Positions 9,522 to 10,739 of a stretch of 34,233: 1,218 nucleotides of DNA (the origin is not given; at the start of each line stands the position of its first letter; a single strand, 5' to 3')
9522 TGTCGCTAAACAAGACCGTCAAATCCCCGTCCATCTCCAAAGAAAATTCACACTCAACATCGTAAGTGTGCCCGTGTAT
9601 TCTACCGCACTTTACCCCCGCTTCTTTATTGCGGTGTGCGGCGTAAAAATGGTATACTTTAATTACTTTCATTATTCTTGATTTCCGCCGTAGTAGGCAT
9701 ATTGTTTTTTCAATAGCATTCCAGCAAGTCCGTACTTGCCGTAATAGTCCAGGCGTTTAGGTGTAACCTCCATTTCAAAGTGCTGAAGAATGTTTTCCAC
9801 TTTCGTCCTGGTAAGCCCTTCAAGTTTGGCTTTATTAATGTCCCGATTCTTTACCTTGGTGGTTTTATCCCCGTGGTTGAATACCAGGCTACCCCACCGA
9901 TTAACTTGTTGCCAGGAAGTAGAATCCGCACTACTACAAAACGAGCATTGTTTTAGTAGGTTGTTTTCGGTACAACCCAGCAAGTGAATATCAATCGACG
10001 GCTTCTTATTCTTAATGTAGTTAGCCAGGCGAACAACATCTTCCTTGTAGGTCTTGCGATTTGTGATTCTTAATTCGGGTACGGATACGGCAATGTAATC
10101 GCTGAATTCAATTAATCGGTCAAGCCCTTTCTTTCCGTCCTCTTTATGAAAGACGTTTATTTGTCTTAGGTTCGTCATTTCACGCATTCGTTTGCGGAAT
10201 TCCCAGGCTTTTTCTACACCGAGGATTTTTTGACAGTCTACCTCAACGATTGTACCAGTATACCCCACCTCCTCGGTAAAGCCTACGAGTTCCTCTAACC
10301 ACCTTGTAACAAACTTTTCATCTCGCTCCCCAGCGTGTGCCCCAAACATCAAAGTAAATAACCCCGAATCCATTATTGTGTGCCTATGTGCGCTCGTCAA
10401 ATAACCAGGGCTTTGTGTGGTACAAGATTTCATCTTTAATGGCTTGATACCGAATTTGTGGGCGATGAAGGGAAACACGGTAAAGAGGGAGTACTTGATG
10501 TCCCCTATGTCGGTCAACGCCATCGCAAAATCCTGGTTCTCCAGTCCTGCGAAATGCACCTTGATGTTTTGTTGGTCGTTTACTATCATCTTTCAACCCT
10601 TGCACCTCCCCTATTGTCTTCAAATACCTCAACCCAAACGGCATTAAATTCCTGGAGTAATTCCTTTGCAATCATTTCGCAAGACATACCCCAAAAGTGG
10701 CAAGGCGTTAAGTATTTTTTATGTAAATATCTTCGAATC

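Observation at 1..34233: About five-fold excess of the palindromic pentamer CCWGG across the genome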

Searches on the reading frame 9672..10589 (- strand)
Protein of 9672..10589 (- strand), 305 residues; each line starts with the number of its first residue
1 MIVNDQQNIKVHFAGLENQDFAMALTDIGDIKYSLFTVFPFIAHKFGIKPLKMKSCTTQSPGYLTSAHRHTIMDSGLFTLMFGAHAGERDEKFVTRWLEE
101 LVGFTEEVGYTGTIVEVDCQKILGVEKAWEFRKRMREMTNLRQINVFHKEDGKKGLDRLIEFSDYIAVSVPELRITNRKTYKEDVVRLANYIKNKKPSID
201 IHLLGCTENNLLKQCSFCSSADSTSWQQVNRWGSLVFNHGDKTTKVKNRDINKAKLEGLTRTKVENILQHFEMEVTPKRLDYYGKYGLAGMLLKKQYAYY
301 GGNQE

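Call 8: search_protein_families(library=pfam, max_evalue=0.01, proteins=[window:9672-10589:-])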
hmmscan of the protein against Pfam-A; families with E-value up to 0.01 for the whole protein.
window:9672-10589:- (305 aa): 0 families

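Call 19: search_dna_similar(query=window:9672-10589:-, collection=phages, mode=protein, max_rows=25)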
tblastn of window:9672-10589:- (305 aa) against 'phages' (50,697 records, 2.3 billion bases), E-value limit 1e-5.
Records with a match: 1; places in all: 1; records where one place covers at least 80% of the query: 1.
Best place of each record, by identity: <60% 1.
By first word of the organism name: Faecalibacterium 1.
By host as written in the record: Faecalibacterium sp. FM8 1.
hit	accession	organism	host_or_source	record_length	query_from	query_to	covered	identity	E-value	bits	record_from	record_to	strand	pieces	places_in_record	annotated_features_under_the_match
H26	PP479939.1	Faecalibacterium phage Roos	Faecalibacterium sp. FM8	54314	8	305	98%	40.9%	1e-64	225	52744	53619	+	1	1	hypothetical protein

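Call 20: search_protein_families(library=phrogs, max_evalue=0.001, proteins=[window:9672-10589:-])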
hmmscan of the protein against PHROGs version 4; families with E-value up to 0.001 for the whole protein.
window:9672-10589:- (305 aa): 2 families
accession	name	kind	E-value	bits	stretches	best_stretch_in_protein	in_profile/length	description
phrog_887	-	moron, auxiliary metabolic gene and host takeover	9e-21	75.3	1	5-276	6-254/509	queuine tRNA-ribosyltransferase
phrog_7068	-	moron, auxiliary metabolic gene and host takeover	0.00019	21.6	0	185-253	131-196/346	queuine tRNA-ribosyltransferase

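Call 21: search_protein_families(library=ncbifam, max_evalue=0.01, proteins=[window:9672-10589:-])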
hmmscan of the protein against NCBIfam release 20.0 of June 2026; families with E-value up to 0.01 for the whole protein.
window:9672-10589:- (305 aa): 0 families

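Call 25: find_related_loci(query=window:9672-10589:-, collection=viral_contigs, flank=10000)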
Query window:9672-10589:- (305 aa) in viral_contigs; peptide patterns used: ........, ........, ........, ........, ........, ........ (x = any residue, [..] = any of these).
63 stretches matched a pattern; 35 encode a relative of the query (tblastn E <= 1e-3); 35 distinct loci.
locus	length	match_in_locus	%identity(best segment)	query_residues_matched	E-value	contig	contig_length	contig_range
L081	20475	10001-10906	65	1-305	1e-131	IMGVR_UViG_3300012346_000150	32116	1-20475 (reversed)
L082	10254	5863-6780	64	1-305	3e-129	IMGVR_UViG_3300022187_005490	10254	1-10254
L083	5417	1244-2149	65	1-305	2e-129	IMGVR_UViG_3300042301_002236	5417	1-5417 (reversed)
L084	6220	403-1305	64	1-305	9e-128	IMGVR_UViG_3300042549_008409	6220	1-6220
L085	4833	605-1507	65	1-304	6e-129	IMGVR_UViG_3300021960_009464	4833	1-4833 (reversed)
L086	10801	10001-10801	61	1-269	8e-104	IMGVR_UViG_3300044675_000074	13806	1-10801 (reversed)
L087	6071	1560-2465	50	1-305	1e-96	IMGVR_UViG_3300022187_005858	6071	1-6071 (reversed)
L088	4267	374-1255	50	1-305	7e-90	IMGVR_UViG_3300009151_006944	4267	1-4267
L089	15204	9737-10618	50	1-305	8e-89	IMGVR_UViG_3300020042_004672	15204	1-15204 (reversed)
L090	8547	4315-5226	47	1-304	2e-83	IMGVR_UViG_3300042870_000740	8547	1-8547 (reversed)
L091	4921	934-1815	49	1-305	3e-82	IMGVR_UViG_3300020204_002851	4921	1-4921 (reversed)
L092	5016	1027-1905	48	1-305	2e-82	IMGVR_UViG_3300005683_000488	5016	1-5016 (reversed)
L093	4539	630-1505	48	1-304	4e-82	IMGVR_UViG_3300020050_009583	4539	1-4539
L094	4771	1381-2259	47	1-305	8e-82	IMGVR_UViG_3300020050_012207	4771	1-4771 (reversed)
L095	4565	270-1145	47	1-304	8e-82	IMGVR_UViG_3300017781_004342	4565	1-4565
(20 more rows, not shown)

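Call 45: search_solved_structures(query=window:9672-10589:-, max_evalue=10, show_alignments=1)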
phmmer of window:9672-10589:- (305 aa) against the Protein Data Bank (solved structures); distinct sequences matched with E-value up to 10: 1.
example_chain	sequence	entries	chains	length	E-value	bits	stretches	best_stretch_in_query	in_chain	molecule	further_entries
4r5d_A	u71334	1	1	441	0.79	12.2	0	123-209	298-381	Leucine rich repeat protein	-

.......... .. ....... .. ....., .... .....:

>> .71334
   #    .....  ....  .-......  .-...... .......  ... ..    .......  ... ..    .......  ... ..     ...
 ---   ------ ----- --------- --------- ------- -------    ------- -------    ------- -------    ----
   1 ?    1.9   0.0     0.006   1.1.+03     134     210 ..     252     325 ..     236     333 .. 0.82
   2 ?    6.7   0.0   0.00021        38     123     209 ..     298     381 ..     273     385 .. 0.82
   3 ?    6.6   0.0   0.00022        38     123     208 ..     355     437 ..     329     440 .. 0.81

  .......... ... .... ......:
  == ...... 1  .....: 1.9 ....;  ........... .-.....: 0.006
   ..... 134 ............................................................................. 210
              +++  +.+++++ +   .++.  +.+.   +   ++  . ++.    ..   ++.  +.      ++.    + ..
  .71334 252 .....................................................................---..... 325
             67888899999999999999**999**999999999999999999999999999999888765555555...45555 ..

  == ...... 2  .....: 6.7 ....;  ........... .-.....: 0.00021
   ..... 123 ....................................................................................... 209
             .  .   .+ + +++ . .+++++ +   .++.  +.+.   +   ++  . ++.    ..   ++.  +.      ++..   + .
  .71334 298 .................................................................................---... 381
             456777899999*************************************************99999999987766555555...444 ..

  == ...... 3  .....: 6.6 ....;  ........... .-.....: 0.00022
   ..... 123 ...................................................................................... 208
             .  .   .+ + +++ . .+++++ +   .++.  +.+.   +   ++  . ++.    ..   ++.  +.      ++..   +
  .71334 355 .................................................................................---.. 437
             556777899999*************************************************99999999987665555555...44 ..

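Call 46: find_homologous_proteins(query=window:9672-10589:-, max_evalue=0.00001)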
Query window:9672-10589:- (305 aa): 1547 proteins with E <= 0.00001 among 2319 candidates; the best 120 are listed.
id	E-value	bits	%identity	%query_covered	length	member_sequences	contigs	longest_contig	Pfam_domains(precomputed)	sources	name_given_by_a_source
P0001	1.0e-205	700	100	100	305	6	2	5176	-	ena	-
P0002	7.8e-181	618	87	100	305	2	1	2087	-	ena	-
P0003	1.1e-133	463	69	100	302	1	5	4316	-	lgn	-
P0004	8.2e-133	460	69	100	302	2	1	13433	-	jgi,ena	-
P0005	7.9e-129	447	67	100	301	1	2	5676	-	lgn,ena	-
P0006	3.3e-128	445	68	100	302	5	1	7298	-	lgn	-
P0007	4.0e-128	445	66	100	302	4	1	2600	-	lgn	-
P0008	7.2e-127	441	65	100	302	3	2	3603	-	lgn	-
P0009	5.8e-126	438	63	100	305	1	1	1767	-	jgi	-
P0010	4.8e-125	435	65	100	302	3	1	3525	-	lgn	-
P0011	7.1e-125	434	65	100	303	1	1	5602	-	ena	-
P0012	9.3e-125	434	65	100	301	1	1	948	-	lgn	-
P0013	1.2e-124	433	64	100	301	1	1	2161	-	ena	-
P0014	1.8e-124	433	64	100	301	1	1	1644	-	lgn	-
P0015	2.0e-124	433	64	100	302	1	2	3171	-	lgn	-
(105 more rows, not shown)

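Call 66: find_encoding_contigs(protein=P0002, flank=10000, max_places=5)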
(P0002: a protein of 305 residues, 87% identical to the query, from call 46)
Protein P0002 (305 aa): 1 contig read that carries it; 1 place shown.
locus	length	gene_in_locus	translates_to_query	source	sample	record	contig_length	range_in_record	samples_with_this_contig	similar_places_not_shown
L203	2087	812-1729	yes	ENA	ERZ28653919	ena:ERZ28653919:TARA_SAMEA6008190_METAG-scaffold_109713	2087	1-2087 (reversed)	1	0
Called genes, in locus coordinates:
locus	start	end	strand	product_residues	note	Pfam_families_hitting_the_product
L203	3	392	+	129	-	?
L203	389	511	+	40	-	-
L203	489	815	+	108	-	-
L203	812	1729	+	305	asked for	-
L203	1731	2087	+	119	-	?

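Call 76: predict_structure(alignment_id=A1)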
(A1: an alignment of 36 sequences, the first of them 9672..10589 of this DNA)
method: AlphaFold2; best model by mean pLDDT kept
length: 305 residues; sequences in the alignment: 36
mean_pLDDT: 93.9   pTM: 0.92
mean pLDDT of the five models: 93.9, 93.8, 90.5, 89.2, 86.3
residues with pLDDT >= 90: 269; 70-90: 29; 50-70: 7; < 50: 0
segments of 3 or more residues with pLDDT < 50: none
pLDDT, mean of each block of 10 residues (from residue 1): 94 96 97 97 91 88 97 89 68 95 96 95 93 95 94 95 97 93 98 98 95 98 92 89 94 96 98 96 97 97 96
secondary structure, 60 per line:
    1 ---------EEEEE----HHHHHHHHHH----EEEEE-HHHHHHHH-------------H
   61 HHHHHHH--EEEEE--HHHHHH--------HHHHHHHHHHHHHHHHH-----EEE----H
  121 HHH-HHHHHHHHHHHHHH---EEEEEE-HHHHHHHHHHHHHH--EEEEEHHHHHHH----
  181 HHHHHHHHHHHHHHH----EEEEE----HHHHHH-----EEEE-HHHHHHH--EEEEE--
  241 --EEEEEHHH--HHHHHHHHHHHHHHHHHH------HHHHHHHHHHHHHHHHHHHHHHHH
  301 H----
elements in order: E10-14 H19-28 E33-37 H39-46 H60-67 E70-74 H77-82 H91-107 E113-115 H120-123 H125-138 E142-147 H149-162 E165-169 H170-176 H181-195 E200-204 H209-214 E220-223 H225-231 E234-238 E243-247 H253-270 H277-301

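Call 80: fold_search(model_id=the predicted structure, library=pdb)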
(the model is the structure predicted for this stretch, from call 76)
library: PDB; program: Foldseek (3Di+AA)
matches with E <= 10: 1451; with E <= 0.001: 113
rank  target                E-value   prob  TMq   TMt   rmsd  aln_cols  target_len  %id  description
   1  7a4k                  1.4e-06  1.00  0.52  0.43   8.0       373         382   11  tRNA-guanine transglycosylase C158S/C281S/Y330C/H333A mutant in complex with tetramethylene sulfoxide (released 2021-06-16)
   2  7a3v                  1.5e-06  1.00  0.53  0.45   7.8       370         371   10  tRNA-guanine transglycosylase C158S/C281S/Y330C/H333A mutant in complex with 3-hydroxysulfolane (released 2021-06-16)
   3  7adn                  2.4e-06  1.00  0.54  0.45   7.8       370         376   10  apo tRNA-guanine transglycosylase C158S/C281S/Y330C/H333A mutant (released 2021-06-16)
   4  7a0b                  2.5e-06  1.00  0.54  0.45   7.9       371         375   10  tRNA-guanine transglycosylase C158S/C281S/Y330C/H333A mutant in complex with rac-trans-3,4-dihydroxysulfolane (released 2021-06-16)
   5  7a6d                  2.8e-06  1.00  0.53  0.44   7.8       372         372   11  tRNA-guanine transglycosylase C158S/C281S/Y330C/H333A mutant in complex with rac-trans-4,4-difluorocyclopentane-1,2-diol (released 2021-06-16)
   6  4dy1                  3.9e-06  1.00  0.56  0.47   7.8       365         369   10  tRNA-guanine transglycosylase F92C C158S C281S mutant (released 2013-03-27)
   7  4h7z                  3.9e-06  1.00  0.51  0.44   8.1       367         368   12  tRNA-guanine transglycosylase Y106F, C158V mutant in complex with guanine (released 2012-10-10)
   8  2nso                  4.6e-06  1.00  0.57  0.48   7.6       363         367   10  Trna-gunanine-transglycosylase (TGT) mutant Y106F, C158V, A232S, V233G- APO-Structure (released 2007-12-04)
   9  2z1w                  5.2e-06  1.00  0.55  0.48   7.8       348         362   11  tRNA guanine transglycosylase TGT E235Q mutant in complex with BDI (2-BUTYL-5,6-DIHYDRO-1H-IMIDAZO[4,5-D]PYRIDAZINE-4,7- (released 2007-11-06)
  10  2pot                  6.1e-06  1.00  0.52  0.46   8.0       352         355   10  tRNA guanine transglycosylase (TGT) E235Q mutant in complex with guanine (released 2007-10-30)
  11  2nqz                  6.4e-06  1.00  0.51  0.45   8.1       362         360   11  Trna-guanine transglycosylase (TGT) mutant in complex with 7-deaza-7-aminomethyl-guanine (released 2007-11-13)
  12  6yhe                  6.8e-06  1.00  0.50  0.44   8.2       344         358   10  tRNA-Guanine Transglycosylase (TGT) labeled with 5-fluorotryptophan in co-crystallized complex with 6-amino-4-(2-((3aR,4 (released 2020-04-08)
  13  5i03                  1.0e-05  1.00  0.54  0.47   7.7       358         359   11  tRNA-guanine Transglycosylase (TGT) in co-crystallized complex with 6-Amino-4-[2-(4-methylphenyl)ethyl]-1,7-dihydro-8H-i (released 2017-02-15)
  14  4gkt                  1.0e-05  1.00  0.52  0.46   8.0       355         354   11  tRNA Guanine Transglycosylase in complex with disubstituted lin-benzoguanine inhibitor (released 2013-09-04)
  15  3blo                  1.2e-05  1.00  0.52  0.47   8.0       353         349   10  TGT mutant in complex with queuine (released 2008-12-16)
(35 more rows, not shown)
